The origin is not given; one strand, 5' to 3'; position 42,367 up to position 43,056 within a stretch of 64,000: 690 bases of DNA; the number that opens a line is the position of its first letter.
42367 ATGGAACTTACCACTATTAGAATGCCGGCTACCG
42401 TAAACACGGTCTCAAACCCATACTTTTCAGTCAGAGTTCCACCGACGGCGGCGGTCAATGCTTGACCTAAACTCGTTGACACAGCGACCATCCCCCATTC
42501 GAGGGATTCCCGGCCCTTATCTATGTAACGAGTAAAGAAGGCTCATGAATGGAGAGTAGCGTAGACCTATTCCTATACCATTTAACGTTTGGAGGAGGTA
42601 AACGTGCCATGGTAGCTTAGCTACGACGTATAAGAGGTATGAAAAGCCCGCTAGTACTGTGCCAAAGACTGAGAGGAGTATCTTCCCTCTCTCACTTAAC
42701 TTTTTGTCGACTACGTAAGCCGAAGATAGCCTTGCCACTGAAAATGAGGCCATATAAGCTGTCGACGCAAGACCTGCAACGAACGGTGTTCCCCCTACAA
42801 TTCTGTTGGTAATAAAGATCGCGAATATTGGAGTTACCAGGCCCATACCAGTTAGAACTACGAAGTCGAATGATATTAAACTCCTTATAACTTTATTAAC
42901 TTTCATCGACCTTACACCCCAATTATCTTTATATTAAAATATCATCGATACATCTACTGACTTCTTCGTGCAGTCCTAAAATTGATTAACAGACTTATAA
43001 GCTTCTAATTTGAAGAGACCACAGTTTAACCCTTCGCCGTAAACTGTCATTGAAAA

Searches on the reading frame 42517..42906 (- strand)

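Call 50: search_protein_families(library=pfam, proteins=[window:42517-42906:-], max_evalue=0.0001)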
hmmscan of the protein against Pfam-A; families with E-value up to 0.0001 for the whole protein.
window:42517-42906:- (129 aa): 1 family
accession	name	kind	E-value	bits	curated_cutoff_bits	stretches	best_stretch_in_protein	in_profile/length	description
PF07690.21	MFS_1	-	4.1e-06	26.4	33.4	1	15-124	6-110/347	Major Facilitator Superfamily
